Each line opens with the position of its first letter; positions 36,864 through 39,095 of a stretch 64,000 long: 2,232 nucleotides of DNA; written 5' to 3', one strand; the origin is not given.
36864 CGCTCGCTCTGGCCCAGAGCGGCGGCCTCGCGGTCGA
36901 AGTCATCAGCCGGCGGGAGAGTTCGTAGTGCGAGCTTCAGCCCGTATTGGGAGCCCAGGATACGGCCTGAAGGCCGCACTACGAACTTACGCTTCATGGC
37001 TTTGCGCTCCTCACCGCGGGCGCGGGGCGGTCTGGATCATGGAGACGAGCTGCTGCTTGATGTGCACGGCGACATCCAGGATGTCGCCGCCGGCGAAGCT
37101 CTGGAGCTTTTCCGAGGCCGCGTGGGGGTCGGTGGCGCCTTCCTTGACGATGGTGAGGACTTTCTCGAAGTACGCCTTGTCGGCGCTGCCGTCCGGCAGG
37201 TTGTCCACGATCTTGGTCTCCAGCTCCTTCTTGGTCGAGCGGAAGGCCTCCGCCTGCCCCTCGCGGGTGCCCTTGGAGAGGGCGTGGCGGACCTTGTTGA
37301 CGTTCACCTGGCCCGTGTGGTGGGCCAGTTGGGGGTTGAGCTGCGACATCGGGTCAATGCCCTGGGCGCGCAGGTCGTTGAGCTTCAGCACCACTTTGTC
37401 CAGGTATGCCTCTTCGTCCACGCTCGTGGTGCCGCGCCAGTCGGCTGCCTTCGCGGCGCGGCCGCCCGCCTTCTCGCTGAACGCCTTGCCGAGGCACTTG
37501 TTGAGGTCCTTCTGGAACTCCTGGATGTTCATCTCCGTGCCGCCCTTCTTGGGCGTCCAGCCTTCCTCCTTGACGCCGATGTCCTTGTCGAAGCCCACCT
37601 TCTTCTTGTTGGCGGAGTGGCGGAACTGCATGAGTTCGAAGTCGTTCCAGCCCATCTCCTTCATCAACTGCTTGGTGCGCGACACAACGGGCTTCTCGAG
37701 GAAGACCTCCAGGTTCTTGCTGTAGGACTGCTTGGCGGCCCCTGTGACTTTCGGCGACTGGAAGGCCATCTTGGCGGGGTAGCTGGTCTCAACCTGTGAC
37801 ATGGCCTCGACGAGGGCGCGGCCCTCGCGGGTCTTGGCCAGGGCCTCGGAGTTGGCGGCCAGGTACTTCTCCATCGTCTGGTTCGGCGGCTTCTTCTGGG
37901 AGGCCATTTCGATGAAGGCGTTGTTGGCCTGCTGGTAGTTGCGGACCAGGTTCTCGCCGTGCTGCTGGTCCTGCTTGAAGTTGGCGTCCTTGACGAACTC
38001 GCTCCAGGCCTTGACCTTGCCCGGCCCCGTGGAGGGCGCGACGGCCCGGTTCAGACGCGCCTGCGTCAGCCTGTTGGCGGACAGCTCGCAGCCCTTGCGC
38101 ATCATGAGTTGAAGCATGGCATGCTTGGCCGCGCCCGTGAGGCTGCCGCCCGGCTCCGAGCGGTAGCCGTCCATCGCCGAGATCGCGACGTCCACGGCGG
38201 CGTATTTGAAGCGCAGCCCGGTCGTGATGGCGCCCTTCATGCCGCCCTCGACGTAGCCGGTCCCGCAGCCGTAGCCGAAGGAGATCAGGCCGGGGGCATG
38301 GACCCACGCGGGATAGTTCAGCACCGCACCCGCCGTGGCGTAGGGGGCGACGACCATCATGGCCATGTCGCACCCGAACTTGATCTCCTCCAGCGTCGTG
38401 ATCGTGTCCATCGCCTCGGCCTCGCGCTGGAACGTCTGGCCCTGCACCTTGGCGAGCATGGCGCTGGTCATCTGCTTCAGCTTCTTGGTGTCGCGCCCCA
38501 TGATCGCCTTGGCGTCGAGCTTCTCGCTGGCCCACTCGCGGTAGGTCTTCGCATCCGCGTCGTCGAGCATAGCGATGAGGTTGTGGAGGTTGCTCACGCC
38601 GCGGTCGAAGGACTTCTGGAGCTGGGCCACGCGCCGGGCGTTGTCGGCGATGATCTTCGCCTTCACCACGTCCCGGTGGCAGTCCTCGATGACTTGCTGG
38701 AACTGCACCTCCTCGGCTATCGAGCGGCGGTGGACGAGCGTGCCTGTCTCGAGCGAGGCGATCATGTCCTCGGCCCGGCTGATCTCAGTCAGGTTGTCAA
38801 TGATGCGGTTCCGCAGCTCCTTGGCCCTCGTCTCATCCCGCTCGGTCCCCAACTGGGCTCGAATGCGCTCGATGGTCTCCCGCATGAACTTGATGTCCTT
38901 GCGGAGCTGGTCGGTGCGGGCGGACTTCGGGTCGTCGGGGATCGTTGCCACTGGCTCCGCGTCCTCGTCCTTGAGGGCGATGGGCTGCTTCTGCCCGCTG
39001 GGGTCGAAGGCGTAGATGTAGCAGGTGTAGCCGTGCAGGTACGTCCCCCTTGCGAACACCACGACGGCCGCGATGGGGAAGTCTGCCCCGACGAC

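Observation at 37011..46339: Tandem pair of giant secreted TPR-PKD paralogs with a ~900-aa conserved C-terminal region of unknown function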

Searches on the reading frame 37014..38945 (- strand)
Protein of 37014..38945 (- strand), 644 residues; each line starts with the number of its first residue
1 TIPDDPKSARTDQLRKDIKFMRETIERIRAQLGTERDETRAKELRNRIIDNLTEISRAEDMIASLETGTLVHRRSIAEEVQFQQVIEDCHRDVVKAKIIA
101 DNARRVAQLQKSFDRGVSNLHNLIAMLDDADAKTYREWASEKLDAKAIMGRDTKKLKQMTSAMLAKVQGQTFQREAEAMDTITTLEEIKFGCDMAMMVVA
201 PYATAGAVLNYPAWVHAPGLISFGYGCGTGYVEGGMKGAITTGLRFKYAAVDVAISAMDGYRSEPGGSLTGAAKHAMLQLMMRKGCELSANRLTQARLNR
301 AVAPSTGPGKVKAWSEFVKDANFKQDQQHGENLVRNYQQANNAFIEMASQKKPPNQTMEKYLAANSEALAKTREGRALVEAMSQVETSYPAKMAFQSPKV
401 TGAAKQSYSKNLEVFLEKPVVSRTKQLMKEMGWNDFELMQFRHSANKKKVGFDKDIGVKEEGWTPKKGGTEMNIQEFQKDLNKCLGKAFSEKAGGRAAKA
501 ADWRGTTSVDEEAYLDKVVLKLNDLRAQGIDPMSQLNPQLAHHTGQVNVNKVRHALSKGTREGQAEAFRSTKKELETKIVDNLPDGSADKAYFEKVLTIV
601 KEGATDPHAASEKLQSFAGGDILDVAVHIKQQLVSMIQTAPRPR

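Call 58: search_solved_structures(query=A5, max_evalue=10, show_alignments=3)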
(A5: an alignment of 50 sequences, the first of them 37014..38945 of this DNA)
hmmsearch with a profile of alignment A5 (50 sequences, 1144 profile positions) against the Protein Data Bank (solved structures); distinct sequences matched with E-value up to 10: 79 (the best 60 are shown).
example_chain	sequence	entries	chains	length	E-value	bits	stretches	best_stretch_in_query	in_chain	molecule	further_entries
9qhb_A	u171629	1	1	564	5.4e-19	71.1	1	62-62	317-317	Engineered tetratricopeptide repeat protein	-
8bu0_A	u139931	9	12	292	1.8e-11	46.2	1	43-83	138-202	Consensus tetratricopeptide repeat protein | Crystal structure of an 8-repeat consensus TPR superhelix with Zinc. | Monomer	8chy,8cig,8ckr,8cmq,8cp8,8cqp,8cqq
9qhc_A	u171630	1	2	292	9.2e-11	43.8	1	43-92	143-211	Engineered tetratricopeptide repeat protein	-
7obi_A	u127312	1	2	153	7e-08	34.3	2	44-99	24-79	CTPR-rv4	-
6b85_J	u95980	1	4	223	2.5e-07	32.4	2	6-99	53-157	TMHC4_R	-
3kd7_A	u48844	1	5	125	2.6e-07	32.4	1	26-100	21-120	CTPR390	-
6fo1_G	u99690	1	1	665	7.9e-07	30.8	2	27-123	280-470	RNA polymerase II-associated protein 3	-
11kc_A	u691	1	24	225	3.6e-06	28.6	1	6-101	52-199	Designed nanoparticle O43-TM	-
1na0_A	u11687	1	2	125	1.2e-05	26.9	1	26-100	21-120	designed protein CTPR3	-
9gzg_A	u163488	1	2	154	1.5e-05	26.5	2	44-100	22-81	Engineered CTPR protein with glutamic acids for conductivity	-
5hrz_A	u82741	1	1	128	3.9e-05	25.2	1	22-100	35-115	TPR domain protein 1na0C3_3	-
8ch0_A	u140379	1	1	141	8.2e-05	24.1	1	27-98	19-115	Consensus tetratricopeptide repeat protein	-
2fo7_A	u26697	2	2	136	8.7e-05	24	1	28-98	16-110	SYNTHETIC CONSENSUS TPR PROTEIN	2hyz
8cus_A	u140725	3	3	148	0.00011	23.6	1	10-100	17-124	I432-1(NaCl) Chain A | I432-1(Imd) Chain A | I432-1-X3 Chain A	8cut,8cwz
8ump_A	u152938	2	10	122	0.00014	23.4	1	43-100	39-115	T33-ml35-redesigned-TPR-domain-fold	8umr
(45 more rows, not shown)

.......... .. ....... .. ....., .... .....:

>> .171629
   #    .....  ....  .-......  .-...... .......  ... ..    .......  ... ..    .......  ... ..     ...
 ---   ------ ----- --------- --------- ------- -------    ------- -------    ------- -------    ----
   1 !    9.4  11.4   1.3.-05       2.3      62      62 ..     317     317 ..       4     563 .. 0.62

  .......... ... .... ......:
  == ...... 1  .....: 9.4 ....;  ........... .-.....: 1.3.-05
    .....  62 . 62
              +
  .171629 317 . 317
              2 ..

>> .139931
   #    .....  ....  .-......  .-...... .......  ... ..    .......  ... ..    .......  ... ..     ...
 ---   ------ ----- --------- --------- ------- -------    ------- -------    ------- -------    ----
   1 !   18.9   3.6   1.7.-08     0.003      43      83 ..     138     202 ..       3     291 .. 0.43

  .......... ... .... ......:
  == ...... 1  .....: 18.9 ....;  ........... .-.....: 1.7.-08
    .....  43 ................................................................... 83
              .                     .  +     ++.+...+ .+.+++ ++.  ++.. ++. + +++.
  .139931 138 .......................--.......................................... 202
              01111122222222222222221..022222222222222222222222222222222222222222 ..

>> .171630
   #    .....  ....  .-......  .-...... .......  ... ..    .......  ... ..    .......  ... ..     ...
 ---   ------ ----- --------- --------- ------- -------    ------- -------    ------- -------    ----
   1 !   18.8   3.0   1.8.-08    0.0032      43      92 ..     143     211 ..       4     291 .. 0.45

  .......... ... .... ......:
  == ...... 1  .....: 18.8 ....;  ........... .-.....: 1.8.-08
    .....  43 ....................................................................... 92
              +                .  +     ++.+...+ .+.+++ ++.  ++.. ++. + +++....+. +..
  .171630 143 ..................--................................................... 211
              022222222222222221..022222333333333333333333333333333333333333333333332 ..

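Call 65: predict_structure(alignment_id=A5)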
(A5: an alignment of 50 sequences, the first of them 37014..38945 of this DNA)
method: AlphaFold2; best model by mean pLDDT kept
length: 644 residues; sequences in the alignment: 50
mean_pLDDT: 86.5   pTM: 0.57
mean pLDDT of the five models: 86.5, 85.6, 84.1, 82.5, 80.7
residues with pLDDT >= 90: 431; 70-90: 120; 50-70: 45; < 50: 48
segments of 3 or more residues with pLDDT < 50: 179-217, 301-308
pLDDT, mean of each block of 10 residues (from residue 1): 78 97 98 97 96 97 96 92 89 89 84 91 95 96 92 93 88 66 36 33 37 46 64 69 76 83 83 81 67 56 47 79 93 98 98 97 96 98 96 95 95 96 98 96 72 91 97 98 98 96 96 95 95 97 97 94 96 96 96 98 95 93 97 97 86
secondary structure, 60 per line:
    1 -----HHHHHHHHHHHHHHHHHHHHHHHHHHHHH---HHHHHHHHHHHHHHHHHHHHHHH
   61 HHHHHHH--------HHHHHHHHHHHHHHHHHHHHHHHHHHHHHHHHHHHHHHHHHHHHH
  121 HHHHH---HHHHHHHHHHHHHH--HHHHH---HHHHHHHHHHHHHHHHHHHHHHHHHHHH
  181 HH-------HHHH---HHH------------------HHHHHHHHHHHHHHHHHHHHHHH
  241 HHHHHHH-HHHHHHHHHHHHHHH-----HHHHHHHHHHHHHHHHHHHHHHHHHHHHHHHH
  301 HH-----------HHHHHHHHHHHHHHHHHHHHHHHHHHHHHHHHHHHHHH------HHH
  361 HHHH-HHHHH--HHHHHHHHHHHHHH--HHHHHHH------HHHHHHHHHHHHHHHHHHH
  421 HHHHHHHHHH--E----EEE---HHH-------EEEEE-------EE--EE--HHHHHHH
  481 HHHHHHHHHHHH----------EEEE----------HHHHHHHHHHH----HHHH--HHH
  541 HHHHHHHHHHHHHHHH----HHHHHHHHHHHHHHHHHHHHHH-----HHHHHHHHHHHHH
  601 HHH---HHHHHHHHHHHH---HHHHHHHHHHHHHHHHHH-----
elements in order: H6-34 H38-67 H76-125 H129-142 H145-149 H153-182 H190-193 H218-247 H249-263 H269-302 H314-351 H358-364 H366-370 H373-386 H389-395 H402-430 E438-440 E454-458 H474-492 E503-506 H517-527 H532-535 H538-556 H561-582 H588-603 H607-618 H622-639
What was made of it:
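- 37014..38945 (-): A: conserved C-module (aa 830-1473). Long helical bundles followed by a C-terminal domain. AF2 pLDDT 86.5 (call 65).
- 38163..38411 (-): A: hydrophobic Gly-rich segment (aa ~1008-1090), containing the conserved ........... motif. Low AF2 confidence at aa 1008-1046 (call 65).
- The C-terminal domain is mostly >95, with strands at the R/N, DxD and TT motifs (call 65). Helices of 30-50 residues dominate the C-module (call 65). AF2 is unconfident only in that segment (call 65).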

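Call 68: fold_search(model_id=the predicted structure, library=pdb)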
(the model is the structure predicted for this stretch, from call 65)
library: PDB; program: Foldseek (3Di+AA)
matches with E <= 10: 180; with E <= 0.001: 0
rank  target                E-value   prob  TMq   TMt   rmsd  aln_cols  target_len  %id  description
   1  6o3e_B                3.2e-01  0.12  0.11  0.12  30.5       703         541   10  mouse aE-catenin 82-883 (released 2019-11-13)
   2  5l7d_B                5.2e-01  0.21  0.13  0.14  26.5       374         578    7  Structure of human Smoothened in complex with cholesterol (released 2016-07-20)
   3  5jg4_A                7.1e-01  0.06  0.08  0.11  18.3       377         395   10  Structure of the effector protein LpiR1 (Lpg0634) from Legionella pneumophila (released 2016-05-04)
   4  7pp1                  7.5e-01  0.25  0.13  0.20  26.6       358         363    8  Crystal structure of the P2Y12 receptor in complex with the inverse agonist selatogrel. (released 2022-11-02)
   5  11tk_R                7.5e-01  0.14  0.12  0.18  25.6       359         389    9  Structure of human CCR4 in complex with AZD2098 (released 2026-04-01)
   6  8t1v                  7.5e-01  0.12  0.10  0.15  24.8       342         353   10  Crystal structure of orphan G protein-coupled receptor 6 with bound inverse agonist 3h (released 2024-12-04)
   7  9dze_a                9.3e-01  0.13  0.12  0.20  17.9       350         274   10  Computationally Designed Bifaceted Protein Nanomaterial pD5-14 (released 2024-10-30)
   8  8xvl_R                9.7e-01  0.11  0.10  0.15  29.1       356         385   10  Cryo-EM structure of ETAR bound with Zibotentan (released 2024-08-28)
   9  5l7d_A                1.0e+00  0.12  0.12  0.13  26.2       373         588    6  Structure of human Smoothened in complex with cholesterol (released 2016-07-20)
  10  6dfp                  1.0e+00  0.08  0.08  0.13  28.6       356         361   10  Crystal Structure of a Tripartite Toxin Component VCA0883 from Vibrio cholerae (released 2018-05-23)
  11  8glv_Cn               1.1e+00  0.04  0.07  0.02  47.9       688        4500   12  96-nm repeat unit of doublet microtubules from Chlamydomonas reinhardtii flagella (released 2023-05-31)
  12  9zz6_B                1.2e+00  0.06  0.09  0.15  18.6       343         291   10  The ER membrane protein complex acts as a chaperone to promote voltage-gated calcium channel assembly (released 2026-02-18)
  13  9a65_A                1.2e+00  0.06  0.08  0.09  109.0       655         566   11  Integrative model of YVAQ-MCPB by crosslinking MS and deep learning (released 2024-09-18)
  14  6vfk_B                1.3e+00  0.08  0.11  0.19  17.6       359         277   12  De novo designed tetrahedral nanoparticle T33_dn10 displaying 4 copies of BG505-SOSIP trimer on the surface (released 2020-07-22)
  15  5nkx_A                1.4e+00  0.38  0.09  0.34   7.9       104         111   12  HRSV M2-1 core domain, P3221 crystal form (released 2018-01-03)
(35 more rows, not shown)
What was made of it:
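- On ClyA/XaxAB-type alpha-pore-forming toxins: Foldseek 6dfp E=1.0, probability 0.08 (call 68).
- The best Foldseek hit had E=0.32 (call 68).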

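Call 113: search_dna_similar(query=window:37014-38945:-, collection=plasmids, mode=protein, max_evalue=0.001, max_rows=10)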
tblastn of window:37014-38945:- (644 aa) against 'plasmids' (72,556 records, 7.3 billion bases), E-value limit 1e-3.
No match.
